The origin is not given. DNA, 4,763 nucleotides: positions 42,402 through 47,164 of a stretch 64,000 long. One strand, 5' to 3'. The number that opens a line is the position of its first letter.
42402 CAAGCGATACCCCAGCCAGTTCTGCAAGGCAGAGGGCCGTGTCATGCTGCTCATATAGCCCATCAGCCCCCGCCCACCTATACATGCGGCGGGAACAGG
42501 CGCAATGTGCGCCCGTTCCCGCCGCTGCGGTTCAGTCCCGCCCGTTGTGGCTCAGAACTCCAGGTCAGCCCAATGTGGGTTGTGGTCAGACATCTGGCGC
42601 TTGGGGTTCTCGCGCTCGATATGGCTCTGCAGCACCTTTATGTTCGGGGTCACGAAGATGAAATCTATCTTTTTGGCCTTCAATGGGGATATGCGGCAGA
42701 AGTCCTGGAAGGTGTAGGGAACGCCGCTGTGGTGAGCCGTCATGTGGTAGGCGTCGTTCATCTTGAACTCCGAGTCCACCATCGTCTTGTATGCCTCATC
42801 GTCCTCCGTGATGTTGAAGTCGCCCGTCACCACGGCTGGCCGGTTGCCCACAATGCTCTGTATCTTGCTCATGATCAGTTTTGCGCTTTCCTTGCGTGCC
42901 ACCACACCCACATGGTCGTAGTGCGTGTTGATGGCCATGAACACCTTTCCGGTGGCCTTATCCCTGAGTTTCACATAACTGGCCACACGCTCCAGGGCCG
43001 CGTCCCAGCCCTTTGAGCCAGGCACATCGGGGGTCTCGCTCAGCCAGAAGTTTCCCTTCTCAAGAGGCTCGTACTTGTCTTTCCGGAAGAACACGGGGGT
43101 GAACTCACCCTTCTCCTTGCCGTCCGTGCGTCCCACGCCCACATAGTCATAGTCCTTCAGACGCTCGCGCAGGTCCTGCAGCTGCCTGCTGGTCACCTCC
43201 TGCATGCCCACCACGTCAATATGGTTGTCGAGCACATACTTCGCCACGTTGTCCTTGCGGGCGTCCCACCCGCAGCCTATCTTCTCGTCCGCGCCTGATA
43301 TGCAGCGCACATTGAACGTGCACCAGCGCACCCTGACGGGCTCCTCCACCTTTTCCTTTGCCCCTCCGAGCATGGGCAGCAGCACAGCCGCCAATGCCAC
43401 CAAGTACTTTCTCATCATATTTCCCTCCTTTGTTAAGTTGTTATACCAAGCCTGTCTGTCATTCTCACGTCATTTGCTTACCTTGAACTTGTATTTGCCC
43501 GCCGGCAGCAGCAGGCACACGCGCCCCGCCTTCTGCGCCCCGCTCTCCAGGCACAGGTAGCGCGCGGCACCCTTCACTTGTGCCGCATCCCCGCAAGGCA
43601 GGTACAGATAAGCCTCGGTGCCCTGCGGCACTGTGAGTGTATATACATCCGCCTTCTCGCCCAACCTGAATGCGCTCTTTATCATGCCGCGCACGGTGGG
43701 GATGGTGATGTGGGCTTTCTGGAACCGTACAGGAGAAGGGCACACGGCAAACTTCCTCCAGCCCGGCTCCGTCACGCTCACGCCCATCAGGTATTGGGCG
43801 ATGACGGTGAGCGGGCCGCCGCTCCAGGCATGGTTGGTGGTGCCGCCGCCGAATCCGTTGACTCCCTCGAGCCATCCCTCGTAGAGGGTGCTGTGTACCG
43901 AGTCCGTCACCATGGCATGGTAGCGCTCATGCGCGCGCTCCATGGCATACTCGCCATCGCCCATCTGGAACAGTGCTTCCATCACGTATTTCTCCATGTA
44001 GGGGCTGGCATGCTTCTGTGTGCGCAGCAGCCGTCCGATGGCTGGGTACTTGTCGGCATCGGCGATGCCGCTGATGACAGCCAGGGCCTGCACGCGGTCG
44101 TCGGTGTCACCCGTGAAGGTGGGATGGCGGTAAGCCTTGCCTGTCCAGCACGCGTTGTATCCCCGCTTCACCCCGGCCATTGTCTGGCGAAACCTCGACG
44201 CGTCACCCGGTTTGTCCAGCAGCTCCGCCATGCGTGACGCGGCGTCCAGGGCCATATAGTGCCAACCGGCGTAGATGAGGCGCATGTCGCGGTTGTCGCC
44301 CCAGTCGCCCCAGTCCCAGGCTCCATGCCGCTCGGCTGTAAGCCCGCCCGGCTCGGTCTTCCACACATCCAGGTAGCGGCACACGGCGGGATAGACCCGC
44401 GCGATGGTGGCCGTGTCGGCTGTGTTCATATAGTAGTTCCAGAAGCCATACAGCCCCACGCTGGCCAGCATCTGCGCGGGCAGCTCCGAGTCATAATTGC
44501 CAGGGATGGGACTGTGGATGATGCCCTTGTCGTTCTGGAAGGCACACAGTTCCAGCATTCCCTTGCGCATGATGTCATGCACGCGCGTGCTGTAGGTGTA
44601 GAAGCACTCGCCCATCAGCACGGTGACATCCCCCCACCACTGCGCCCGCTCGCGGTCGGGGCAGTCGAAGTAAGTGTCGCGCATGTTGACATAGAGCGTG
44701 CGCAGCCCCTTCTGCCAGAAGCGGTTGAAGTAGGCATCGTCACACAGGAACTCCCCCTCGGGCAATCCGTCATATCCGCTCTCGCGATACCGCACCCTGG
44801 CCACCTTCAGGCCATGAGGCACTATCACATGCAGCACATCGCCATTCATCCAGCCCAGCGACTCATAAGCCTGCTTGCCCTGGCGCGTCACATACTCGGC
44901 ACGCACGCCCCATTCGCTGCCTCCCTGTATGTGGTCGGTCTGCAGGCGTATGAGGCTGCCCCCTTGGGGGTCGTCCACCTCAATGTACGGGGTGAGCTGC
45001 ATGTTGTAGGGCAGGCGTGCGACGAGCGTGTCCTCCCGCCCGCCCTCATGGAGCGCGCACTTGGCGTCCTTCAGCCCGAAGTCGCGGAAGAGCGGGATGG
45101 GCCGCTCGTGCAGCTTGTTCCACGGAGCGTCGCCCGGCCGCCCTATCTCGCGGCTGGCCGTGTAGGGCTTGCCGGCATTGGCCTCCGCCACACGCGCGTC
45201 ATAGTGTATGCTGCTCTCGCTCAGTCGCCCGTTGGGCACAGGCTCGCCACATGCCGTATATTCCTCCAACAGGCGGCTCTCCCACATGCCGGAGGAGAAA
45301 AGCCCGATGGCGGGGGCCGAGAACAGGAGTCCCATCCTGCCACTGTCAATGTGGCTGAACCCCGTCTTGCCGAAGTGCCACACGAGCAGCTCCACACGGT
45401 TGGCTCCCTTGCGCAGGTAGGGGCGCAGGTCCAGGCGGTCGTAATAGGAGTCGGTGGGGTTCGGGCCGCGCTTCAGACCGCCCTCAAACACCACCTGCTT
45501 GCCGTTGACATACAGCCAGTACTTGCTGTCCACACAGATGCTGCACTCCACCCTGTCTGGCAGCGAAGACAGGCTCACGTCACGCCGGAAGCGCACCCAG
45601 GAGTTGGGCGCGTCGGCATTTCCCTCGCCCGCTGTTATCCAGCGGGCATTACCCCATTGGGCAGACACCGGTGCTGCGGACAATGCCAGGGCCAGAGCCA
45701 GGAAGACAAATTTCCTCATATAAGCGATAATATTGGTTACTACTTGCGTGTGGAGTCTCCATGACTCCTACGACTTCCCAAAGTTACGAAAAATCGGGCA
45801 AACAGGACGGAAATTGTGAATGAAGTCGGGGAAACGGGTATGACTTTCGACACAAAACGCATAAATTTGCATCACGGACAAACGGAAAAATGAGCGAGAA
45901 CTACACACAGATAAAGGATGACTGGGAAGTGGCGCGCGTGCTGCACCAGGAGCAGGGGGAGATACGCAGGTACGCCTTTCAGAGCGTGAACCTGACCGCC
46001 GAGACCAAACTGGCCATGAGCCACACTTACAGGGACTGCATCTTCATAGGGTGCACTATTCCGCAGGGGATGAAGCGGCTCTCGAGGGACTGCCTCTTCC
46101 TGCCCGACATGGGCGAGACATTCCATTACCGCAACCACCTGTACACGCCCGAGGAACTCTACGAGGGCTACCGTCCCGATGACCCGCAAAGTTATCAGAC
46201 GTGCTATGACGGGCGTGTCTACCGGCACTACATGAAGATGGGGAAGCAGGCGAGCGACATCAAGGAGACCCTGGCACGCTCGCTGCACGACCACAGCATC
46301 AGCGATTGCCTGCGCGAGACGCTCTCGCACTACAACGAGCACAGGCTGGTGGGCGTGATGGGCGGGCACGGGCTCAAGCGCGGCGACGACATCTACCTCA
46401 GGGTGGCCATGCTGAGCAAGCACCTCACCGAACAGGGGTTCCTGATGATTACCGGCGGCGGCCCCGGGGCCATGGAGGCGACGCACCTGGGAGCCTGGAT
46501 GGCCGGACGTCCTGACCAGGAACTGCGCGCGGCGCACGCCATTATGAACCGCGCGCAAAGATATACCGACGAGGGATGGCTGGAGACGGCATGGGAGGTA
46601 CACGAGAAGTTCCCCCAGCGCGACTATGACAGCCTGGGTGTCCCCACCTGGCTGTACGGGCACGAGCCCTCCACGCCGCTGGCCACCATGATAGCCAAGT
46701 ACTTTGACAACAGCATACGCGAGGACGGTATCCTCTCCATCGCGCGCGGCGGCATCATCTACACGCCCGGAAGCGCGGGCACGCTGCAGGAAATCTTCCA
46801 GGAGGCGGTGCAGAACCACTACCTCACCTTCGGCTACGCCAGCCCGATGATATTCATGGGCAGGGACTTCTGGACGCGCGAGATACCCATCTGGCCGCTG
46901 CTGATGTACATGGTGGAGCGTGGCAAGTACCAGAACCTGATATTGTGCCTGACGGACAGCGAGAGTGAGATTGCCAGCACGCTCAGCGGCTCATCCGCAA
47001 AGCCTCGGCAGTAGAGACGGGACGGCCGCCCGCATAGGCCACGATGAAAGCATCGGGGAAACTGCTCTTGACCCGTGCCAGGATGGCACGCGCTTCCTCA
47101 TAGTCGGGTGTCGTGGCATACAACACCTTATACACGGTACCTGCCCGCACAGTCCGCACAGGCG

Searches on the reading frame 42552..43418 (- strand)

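Call 59: search_protein_families(library=pfam, proteins=[window:42552-43418:-], max_evalue=0.00001)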
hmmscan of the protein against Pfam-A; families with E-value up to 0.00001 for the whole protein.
window:42552-43418:- (288 aa): 1 family
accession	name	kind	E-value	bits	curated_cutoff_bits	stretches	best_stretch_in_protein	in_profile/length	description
PF03372.29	Exo_endo_phos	-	1.3e-17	64.7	24.5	1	33-279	1-225/225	Endonuclease/Exonuclease/phosphatase family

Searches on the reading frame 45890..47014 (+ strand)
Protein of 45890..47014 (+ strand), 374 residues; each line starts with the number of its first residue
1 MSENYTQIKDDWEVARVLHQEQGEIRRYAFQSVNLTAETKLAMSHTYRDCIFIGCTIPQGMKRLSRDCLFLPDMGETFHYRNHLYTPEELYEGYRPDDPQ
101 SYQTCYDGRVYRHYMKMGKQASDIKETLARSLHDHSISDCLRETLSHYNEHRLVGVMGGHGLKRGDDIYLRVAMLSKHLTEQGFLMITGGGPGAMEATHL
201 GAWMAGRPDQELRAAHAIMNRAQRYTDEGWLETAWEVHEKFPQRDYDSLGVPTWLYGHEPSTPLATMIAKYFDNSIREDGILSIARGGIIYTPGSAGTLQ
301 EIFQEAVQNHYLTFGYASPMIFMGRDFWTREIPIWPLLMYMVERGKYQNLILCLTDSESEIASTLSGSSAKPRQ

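Call 3: search_protein_families(library=pfam, proteins=[window:45890-47014:+])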
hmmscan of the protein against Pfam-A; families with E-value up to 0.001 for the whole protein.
window:45890-47014:+ (374 aa): 1 family
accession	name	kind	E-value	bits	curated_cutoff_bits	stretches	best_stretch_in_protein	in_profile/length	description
PF18306.6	LDcluster4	-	6.4e-06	26.3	26.3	1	153-205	3-54/151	SLOG cluster4 family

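Call 4: search_protein_families(library=ncbifam, proteins=[window:45890-47014:+])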
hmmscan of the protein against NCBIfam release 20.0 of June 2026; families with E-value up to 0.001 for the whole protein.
window:45890-47014:+ (374 aa): 2 families
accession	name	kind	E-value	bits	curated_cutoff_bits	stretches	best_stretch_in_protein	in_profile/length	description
NF038390.1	Nsidase_PpnN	equivalog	0.00018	20.4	450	0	132-206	124-198/450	nucleotide 5'-monophosphate nucleosidase PpnN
TIGR00730.1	TIGR00730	subfamily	0.00025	20.9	96.35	1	166-329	15-139/178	TIGR00730 family Rossman fold protein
